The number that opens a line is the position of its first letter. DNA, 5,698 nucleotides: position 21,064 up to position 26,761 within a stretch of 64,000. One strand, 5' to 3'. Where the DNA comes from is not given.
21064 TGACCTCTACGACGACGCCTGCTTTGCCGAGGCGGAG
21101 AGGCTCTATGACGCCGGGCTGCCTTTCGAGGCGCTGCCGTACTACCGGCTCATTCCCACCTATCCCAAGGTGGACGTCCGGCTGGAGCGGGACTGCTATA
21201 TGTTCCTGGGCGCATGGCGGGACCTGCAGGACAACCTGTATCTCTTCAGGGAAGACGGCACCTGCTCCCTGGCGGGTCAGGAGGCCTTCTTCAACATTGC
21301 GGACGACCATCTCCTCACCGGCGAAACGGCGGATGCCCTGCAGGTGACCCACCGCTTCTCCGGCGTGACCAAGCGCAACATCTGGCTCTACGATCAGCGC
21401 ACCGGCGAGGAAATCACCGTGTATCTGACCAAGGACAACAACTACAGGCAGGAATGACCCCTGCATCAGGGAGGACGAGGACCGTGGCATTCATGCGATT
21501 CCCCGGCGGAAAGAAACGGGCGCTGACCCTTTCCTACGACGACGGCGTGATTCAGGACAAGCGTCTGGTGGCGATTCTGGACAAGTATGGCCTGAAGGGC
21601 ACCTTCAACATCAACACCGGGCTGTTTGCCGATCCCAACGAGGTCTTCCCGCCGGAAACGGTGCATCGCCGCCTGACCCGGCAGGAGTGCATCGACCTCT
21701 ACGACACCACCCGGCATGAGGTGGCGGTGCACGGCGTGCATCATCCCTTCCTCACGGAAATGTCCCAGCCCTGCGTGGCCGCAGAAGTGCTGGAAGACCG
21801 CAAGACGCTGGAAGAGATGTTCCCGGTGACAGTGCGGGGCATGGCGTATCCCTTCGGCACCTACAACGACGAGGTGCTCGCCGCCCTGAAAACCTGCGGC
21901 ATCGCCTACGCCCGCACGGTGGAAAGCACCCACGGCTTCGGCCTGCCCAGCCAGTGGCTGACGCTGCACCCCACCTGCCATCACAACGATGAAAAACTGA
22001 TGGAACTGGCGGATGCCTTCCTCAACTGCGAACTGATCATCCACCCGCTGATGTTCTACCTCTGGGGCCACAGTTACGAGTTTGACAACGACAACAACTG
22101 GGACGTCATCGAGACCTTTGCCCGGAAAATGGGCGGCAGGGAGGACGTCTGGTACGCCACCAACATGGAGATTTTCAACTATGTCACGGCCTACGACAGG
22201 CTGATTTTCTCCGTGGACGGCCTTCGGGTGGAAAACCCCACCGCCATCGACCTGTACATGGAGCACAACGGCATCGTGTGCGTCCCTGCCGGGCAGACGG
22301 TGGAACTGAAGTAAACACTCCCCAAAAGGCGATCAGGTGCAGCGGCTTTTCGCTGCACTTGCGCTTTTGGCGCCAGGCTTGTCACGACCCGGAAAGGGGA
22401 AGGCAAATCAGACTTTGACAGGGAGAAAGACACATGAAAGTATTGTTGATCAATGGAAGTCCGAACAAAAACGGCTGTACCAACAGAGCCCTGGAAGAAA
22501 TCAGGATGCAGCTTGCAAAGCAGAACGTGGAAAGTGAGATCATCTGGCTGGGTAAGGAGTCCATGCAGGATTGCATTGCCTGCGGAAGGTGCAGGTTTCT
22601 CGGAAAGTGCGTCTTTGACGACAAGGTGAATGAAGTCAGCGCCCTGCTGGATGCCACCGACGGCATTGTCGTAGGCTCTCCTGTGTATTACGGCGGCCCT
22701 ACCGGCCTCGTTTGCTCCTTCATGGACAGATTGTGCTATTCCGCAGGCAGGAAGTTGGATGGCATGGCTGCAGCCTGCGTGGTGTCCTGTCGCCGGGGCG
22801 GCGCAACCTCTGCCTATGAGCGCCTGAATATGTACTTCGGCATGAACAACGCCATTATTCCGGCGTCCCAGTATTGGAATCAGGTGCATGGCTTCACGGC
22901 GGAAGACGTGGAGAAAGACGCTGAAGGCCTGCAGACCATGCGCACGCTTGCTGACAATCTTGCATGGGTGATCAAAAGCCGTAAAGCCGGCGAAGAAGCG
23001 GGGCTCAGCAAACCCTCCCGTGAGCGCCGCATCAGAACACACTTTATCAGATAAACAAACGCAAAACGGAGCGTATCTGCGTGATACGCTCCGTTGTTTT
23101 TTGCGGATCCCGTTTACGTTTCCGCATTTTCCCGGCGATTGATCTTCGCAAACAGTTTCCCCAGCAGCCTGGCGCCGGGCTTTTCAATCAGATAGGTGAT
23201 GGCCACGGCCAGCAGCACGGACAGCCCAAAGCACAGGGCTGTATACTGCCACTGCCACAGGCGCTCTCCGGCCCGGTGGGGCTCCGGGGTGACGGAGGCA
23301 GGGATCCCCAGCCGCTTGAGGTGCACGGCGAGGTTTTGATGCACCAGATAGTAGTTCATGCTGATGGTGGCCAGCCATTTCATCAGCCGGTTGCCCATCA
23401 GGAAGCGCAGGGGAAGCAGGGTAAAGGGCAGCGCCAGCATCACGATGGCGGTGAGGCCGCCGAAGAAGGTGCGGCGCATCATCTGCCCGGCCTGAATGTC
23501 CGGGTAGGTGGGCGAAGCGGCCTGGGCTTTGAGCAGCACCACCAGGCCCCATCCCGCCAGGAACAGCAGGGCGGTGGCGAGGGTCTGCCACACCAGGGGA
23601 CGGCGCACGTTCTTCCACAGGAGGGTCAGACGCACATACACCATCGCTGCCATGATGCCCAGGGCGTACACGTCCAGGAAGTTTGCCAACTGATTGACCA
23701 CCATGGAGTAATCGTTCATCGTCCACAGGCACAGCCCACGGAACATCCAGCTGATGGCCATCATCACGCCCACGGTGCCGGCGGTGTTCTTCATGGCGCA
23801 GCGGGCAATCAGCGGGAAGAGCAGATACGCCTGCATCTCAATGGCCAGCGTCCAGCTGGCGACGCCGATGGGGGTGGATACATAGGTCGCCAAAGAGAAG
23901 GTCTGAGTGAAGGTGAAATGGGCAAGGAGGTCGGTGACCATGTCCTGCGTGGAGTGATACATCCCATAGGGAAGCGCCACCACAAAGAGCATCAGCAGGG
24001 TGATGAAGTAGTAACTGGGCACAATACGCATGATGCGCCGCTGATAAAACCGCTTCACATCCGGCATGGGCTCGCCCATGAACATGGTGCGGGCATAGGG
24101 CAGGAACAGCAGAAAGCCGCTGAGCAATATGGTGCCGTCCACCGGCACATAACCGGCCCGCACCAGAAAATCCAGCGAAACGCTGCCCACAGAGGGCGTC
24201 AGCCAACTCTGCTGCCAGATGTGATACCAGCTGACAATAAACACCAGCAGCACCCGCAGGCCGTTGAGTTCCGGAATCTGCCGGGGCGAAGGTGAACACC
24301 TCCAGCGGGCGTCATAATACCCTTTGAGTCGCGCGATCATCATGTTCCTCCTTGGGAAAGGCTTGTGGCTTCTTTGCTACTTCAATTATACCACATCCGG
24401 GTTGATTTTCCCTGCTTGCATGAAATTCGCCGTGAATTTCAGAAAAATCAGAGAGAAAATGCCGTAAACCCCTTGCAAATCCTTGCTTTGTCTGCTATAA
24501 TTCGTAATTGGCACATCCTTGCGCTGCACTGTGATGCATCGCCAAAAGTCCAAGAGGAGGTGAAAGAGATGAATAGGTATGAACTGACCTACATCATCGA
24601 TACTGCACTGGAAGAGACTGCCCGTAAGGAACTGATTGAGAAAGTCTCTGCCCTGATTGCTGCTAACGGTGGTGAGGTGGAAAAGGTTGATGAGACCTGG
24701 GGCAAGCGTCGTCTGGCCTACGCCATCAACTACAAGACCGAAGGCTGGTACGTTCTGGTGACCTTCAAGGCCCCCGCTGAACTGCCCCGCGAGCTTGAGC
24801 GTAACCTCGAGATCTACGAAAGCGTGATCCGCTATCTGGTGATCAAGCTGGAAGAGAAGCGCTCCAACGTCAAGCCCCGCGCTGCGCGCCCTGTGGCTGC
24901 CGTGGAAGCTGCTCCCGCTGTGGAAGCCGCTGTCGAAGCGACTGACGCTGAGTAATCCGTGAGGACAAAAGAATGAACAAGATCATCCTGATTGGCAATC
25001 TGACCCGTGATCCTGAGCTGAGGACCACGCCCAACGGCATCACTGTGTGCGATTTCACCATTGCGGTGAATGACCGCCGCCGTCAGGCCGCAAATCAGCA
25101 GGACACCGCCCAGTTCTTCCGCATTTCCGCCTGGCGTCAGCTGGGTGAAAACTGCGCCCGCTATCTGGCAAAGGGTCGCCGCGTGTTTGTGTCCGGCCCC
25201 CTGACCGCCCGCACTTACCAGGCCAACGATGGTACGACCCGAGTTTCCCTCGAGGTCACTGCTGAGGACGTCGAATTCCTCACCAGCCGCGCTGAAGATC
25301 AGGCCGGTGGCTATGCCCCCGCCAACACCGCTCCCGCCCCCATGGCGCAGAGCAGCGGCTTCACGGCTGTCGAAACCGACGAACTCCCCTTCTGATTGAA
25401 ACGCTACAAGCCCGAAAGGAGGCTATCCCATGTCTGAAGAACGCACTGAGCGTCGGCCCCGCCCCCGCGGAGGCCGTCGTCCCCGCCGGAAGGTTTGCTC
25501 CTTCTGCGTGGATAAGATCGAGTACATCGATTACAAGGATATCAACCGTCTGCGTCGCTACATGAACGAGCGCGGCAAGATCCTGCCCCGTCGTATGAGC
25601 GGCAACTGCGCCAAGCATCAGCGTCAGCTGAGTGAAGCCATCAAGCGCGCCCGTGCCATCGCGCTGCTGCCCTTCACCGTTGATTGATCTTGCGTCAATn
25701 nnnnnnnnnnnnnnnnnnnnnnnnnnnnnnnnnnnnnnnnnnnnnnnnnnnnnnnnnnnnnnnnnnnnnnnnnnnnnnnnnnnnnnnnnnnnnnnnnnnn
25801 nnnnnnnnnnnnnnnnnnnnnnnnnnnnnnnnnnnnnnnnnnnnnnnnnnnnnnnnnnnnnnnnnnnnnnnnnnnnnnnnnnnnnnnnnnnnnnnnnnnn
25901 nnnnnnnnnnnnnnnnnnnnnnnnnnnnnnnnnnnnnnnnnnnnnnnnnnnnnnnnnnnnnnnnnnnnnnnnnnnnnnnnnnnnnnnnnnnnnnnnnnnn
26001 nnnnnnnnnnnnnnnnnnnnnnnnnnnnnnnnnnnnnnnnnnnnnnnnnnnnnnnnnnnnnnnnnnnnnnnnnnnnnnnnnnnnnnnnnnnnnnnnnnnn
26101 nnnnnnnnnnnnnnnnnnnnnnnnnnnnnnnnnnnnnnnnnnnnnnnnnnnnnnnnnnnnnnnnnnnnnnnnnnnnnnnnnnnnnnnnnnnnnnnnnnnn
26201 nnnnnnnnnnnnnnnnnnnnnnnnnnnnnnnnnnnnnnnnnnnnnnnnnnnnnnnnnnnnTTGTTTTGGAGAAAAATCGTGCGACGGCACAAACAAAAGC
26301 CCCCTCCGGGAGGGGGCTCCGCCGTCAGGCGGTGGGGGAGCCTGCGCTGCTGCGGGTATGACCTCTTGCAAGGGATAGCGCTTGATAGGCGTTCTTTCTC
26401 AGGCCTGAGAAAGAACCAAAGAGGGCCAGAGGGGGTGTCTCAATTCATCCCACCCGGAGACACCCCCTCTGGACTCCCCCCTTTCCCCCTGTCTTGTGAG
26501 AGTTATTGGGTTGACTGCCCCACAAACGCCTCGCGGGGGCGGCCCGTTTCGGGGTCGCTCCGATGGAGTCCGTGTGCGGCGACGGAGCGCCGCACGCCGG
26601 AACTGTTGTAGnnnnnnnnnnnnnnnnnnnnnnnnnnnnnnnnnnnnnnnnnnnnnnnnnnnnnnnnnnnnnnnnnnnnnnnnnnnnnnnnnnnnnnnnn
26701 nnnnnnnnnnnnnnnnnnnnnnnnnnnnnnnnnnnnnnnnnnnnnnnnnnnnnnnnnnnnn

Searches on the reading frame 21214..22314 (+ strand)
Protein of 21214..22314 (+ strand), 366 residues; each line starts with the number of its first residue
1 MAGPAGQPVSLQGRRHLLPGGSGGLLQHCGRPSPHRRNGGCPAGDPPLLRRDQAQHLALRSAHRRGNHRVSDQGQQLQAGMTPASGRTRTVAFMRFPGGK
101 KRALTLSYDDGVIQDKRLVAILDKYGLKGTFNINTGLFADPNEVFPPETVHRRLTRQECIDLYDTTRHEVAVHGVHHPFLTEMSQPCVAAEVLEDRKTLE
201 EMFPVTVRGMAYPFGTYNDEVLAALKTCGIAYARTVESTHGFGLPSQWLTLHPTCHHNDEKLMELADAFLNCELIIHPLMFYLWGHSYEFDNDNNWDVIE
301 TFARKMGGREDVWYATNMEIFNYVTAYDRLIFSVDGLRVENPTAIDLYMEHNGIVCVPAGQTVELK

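Call 63: search_protein_families(library=pfam, proteins=[window:21214-22314:+], max_evalue=0.00001)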
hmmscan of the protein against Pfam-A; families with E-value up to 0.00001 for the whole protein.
window:21214-22314:+ (366 aa): 1 family
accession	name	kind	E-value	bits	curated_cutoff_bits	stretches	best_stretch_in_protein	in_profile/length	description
PF01522.26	Polysacc_deac_1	-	5.7e-19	68.7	23.1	1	100-232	5-123/124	Polysaccharide deacetylase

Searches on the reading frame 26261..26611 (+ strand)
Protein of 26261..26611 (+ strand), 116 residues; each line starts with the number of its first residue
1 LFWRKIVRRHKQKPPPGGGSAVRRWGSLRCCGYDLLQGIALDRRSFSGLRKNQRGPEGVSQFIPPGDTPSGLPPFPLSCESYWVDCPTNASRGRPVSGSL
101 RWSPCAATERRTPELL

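Call 85: find_encoding_contigs(protein=window:26261-26611:+, flank=6000, max_places=10)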
Protein window:26261-26611:+ (116 aa): no gene with exactly this product is on record in the collection.

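Call 86: find_homologous_proteins(query=window:26261-26611:+, max_evalue=0.001)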
Query window:26261-26611:+ (116 aa): 11 proteins with E <= 0.001 among 30 candidates.
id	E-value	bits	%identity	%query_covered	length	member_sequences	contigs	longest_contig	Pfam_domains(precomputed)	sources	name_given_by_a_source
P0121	1.3e-60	221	87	96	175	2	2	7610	-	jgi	-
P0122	1.9e-58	214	88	95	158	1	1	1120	-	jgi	-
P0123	4.6e-52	193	84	91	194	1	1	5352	-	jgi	-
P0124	7.4e-43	164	89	72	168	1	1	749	-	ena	-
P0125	4.2e-40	155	84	71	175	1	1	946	-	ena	-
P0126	1.5e-35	140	78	70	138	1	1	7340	-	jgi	-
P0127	5.6e-19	86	75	54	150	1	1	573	-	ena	-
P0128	3.5e-18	84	91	41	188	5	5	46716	-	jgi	-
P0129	1.2e-16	79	68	54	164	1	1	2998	-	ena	-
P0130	9.1e-13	66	61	58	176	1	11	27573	-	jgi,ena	-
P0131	1.4e-10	59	90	34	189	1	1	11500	-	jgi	-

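Call 87: find_encoding_contigs(protein=P0128, flank=5000, max_places=4)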
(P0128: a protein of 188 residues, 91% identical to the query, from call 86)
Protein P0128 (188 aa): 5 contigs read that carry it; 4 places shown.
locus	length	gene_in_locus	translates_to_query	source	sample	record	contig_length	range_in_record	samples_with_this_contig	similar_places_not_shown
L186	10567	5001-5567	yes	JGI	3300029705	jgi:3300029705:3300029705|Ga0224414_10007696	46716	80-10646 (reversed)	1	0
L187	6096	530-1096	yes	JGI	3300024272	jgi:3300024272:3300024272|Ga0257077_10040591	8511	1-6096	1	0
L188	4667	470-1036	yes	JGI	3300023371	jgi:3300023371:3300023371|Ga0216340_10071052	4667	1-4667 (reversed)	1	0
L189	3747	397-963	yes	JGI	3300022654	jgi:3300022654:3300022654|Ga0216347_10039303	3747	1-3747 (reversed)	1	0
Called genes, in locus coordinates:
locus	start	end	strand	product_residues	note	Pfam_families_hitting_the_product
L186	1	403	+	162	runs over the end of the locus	PF00692:dUTPase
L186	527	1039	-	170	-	PF17186:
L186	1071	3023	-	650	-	PF06347:SH3_4 (faint), PF08239:SH3_3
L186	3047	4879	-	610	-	PF08239:SH3_3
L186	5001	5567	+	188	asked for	-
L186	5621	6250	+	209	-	-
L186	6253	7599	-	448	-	PF01554:MatE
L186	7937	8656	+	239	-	PF06283:ThuA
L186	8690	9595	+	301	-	PF02311:AraC_binding, PF07883:Cupin_2 (weak), PF00165:HTH_AraC (faint), PF12833:HTH_18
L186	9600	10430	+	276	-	PF02311:AraC_binding, PF12852:Cupin_6 (faint), PF07883:Cupin_2, PF12833:HTH_18, PF00165:HTH_AraC (weak)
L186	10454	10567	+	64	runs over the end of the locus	?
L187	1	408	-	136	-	?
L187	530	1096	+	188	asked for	-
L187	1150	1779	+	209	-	-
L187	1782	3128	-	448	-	PF01554:MatE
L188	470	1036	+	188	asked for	-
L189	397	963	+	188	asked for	-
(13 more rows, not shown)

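Call 88: find_encoding_contigs(protein=P0130, flank=5000, max_places=4)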
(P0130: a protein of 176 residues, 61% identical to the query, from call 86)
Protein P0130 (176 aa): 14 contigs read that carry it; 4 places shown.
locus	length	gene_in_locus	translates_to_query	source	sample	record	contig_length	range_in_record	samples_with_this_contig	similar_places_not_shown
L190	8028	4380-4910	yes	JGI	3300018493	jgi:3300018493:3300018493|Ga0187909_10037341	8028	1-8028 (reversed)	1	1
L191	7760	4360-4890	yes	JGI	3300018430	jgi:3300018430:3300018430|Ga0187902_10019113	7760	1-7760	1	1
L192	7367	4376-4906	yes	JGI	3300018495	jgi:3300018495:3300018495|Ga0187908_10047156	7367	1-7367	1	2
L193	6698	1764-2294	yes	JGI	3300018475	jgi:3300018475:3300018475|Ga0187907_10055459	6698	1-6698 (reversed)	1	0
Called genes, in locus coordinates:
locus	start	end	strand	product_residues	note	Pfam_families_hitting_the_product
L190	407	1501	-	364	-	PF02540:NAD_synthase (weak), PF03054:tRNA_Me_trans, PF20259:tRNA_Me_trans_M, PF20258:tRNA_Me_trans_C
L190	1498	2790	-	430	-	PF00702:Hydrolase, PF12710:HAD, PF13419:HAD_2, PF13242:Hydrolase_like (weak), PF02223:Thymidylate_kin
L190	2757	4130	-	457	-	PF01276:OKR_DC_1, PF00155:Aminotran_1_2 (faint), PF00266:Aminotran_5 (weak), PF01041:DegT_DnrJ_EryC1 (faint), PF03711:OKR_DC_1_C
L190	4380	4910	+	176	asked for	-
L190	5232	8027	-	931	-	?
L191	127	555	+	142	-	-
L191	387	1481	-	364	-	PF02540:NAD_synthase (weak), PF03054:tRNA_Me_trans, PF20259:tRNA_Me_trans_M, PF20258:tRNA_Me_trans_C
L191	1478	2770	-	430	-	PF00702:Hydrolase, PF12710:HAD, PF13419:HAD_2, PF13242:Hydrolase_like (weak), PF02223:Thymidylate_kin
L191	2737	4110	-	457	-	PF01276:OKR_DC_1, PF00155:Aminotran_1_2 (faint), PF00266:Aminotran_5 (weak), PF01041:DegT_DnrJ_EryC1 (faint), PF03711:OKR_DC_1_C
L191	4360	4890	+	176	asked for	-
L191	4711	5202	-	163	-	-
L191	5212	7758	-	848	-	?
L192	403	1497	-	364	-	PF02540:NAD_synthase (weak), PF03054:tRNA_Me_trans, PF20259:tRNA_Me_trans_M, PF20258:tRNA_Me_trans_C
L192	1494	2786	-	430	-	PF00702:Hydrolase, PF12710:HAD, PF13419:HAD_2, PF13242:Hydrolase_like (weak), PF02223:Thymidylate_kin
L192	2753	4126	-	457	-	PF01276:OKR_DC_1, PF00155:Aminotran_1_2 (faint), PF00266:Aminotran_5 (weak), PF01041:DegT_DnrJ_EryC1 (faint), PF03711:OKR_DC_1_C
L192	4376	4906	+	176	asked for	-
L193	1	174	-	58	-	?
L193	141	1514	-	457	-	PF01276:OKR_DC_1, PF00155:Aminotran_1_2 (faint), PF00266:Aminotran_5 (weak), PF01041:DegT_DnrJ_EryC1 (faint), PF03711:OKR_DC_1_C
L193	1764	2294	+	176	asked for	-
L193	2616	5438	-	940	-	PF00005:ABC_tran (faint), PF02463:SMC_N (faint), PF13191:AAA_16 (faint), PF13304:AAA_21 (faint), PF13555:AAA_29 (faint), PF20703:nSTAND1 (faint), PF17760:UvrA_inter, PF17755:UvrA_DNA-bind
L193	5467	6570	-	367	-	PF04015:DUF362, PF12797:Fer4_2 (faint), PF12838:Fer4_7, PF13187:Fer4_9, PF13237:Fer4_10 (weak), PF14697:Fer4_21, PF25160:LdpA_Fe-S-bd (weak), PF00037:Fer4 (weak), +1 more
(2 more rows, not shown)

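Call 89: find_encoding_contigs(protein=P0121, flank=5000, max_places=3)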
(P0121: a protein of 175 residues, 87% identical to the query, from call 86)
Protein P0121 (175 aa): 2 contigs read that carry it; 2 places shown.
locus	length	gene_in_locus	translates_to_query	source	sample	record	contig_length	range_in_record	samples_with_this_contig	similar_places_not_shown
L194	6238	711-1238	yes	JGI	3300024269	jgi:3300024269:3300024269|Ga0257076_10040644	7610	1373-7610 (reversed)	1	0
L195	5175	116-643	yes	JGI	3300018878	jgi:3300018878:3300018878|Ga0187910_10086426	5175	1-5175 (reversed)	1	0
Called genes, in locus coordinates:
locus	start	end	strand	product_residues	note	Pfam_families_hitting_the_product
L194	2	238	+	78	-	?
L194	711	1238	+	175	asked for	-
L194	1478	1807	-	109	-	PF00190:Cupin_1, PF07883:Cupin_2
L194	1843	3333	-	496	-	PF00370:FGGY_N, PF02782:FGGY_C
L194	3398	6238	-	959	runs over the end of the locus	-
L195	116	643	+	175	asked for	-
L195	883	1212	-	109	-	PF00190:Cupin_1, PF07883:Cupin_2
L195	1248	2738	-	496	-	PF00370:FGGY_N, PF02782:FGGY_C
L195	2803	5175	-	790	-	?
